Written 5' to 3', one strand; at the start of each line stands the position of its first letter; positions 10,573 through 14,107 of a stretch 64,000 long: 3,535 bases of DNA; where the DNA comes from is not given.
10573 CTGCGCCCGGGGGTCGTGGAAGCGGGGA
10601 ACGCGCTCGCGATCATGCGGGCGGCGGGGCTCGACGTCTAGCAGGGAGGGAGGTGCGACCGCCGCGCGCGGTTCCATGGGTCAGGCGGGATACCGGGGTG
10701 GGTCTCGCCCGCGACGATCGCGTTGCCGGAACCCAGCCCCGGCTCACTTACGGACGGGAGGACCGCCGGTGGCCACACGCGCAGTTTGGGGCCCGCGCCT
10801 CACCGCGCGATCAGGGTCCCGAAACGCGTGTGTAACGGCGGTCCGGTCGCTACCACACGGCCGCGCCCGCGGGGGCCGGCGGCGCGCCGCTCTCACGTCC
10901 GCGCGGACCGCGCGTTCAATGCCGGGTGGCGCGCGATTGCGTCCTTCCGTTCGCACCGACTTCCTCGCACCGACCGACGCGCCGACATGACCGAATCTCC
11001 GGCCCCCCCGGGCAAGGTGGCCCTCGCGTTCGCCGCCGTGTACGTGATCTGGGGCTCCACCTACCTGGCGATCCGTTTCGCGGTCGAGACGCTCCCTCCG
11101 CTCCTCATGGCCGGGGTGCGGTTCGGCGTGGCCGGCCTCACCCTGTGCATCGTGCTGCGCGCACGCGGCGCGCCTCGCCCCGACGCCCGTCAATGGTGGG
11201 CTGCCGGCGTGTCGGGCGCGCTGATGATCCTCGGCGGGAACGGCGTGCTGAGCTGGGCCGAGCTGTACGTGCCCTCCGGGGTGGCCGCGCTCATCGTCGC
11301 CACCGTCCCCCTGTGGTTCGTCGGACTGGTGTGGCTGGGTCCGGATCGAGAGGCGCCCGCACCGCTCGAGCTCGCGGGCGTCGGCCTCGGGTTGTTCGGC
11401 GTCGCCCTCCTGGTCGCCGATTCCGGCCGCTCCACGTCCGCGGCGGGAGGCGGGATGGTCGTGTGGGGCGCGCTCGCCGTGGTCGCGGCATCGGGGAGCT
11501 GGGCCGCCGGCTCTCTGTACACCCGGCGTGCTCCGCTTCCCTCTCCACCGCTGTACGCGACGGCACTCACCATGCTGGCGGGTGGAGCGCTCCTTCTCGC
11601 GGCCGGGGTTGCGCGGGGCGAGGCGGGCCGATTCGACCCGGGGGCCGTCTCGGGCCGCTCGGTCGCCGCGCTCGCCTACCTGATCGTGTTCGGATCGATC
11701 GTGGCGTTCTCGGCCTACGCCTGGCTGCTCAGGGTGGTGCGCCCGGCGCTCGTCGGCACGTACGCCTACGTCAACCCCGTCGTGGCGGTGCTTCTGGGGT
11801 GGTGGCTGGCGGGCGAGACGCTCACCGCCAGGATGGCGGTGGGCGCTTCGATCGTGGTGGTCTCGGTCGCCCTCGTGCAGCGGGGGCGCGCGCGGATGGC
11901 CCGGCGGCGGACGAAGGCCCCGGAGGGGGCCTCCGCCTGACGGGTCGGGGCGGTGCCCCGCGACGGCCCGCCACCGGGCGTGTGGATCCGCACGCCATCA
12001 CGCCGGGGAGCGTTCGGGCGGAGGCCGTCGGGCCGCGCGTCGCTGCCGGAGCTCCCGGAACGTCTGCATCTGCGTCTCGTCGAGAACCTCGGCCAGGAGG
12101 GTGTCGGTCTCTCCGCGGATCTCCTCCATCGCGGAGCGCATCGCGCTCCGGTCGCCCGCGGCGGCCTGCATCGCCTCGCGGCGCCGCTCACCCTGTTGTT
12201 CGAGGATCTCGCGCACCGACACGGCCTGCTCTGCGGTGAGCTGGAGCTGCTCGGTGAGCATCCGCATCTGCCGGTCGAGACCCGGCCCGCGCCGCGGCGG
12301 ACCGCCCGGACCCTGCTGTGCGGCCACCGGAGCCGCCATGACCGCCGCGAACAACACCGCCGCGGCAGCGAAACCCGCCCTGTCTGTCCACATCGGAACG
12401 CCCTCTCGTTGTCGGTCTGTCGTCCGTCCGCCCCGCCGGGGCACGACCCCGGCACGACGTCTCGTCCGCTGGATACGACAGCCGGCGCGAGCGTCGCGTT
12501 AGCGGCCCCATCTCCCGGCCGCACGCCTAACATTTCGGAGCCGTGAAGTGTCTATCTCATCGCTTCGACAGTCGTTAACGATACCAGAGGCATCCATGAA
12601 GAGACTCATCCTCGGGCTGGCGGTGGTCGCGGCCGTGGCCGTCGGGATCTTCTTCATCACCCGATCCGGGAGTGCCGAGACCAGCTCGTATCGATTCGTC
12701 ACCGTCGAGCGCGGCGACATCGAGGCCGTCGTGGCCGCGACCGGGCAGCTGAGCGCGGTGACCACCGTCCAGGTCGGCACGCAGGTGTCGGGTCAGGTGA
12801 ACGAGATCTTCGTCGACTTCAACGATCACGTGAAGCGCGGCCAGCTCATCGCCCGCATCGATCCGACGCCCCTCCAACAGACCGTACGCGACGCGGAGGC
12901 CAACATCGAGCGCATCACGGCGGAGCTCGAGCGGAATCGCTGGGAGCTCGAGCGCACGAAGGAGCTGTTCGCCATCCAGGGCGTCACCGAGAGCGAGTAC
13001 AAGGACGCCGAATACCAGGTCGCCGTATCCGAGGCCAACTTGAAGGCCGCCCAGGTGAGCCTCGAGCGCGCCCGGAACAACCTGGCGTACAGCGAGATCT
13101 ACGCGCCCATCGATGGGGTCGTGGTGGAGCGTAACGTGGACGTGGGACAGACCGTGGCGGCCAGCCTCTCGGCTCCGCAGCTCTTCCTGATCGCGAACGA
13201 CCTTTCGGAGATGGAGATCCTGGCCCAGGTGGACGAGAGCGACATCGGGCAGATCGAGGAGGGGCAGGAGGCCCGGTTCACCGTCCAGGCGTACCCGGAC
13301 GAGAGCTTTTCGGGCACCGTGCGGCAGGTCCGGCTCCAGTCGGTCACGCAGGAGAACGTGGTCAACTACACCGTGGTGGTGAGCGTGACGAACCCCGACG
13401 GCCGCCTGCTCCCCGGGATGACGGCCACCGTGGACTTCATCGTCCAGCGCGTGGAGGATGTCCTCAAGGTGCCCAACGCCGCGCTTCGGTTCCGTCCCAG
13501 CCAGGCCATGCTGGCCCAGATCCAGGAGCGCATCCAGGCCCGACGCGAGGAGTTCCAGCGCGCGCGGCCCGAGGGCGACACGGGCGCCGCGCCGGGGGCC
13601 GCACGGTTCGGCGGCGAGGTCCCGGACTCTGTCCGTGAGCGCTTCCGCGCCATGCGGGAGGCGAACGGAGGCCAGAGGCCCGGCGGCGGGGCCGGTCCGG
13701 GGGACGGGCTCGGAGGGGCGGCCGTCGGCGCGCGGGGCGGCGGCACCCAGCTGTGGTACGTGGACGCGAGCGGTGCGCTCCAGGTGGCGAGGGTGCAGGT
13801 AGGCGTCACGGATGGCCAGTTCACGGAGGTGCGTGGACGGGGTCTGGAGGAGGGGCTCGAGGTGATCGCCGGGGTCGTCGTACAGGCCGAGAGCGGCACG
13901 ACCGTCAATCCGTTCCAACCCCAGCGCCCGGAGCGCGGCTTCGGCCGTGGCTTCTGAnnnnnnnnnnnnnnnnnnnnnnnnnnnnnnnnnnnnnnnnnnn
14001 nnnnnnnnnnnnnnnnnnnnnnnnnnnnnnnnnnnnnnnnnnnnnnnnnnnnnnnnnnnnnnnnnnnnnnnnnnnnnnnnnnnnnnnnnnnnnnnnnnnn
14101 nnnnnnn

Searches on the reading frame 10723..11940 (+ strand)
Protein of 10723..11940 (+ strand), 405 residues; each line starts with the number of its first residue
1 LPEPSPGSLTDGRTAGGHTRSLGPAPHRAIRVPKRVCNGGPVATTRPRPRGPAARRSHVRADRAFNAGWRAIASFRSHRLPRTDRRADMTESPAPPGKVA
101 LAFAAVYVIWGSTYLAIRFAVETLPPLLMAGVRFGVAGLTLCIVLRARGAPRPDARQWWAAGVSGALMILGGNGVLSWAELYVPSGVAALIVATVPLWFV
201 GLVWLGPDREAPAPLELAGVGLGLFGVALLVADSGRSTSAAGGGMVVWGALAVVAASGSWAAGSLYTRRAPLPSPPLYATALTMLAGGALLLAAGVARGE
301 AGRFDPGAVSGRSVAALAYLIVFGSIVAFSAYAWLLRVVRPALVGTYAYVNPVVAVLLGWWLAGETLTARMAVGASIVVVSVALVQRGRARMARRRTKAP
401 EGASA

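Call 33: search_protein_families(library=pfam, proteins=[window:10723-11940:+], max_evalue=0.0001)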
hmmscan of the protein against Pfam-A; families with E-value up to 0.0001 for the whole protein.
window:10723-11940:+ (405 aa): 1 family
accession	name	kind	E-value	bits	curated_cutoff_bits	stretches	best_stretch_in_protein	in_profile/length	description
PF00892.27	EamA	-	4.3e-33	114.9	28.2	2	248-385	2-133/135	EamA-like transporter family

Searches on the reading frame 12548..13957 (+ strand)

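Call 33: search_protein_families(library=pfam, proteins=[window:12548-13957:+], max_evalue=0.0001)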
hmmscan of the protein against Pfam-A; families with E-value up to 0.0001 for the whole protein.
window:12548-13957:+ (469 aa): 3 families
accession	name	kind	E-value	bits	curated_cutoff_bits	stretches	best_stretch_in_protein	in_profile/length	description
PF16576.10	HlyD_D23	-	8.9e-23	81.1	30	1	71-293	17-214/214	Barrel-sandwich domain of CusB or HlyD membrane-fusion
PF13437.12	HlyD_3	-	3.5e-14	53.9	22.2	1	184-290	2-106/106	HlyD family secretion protein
PF13533.13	Biotin_lipoyl_2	-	1.5e-05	25.1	29.8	1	75-105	2-32/32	Biotin-lipoyl like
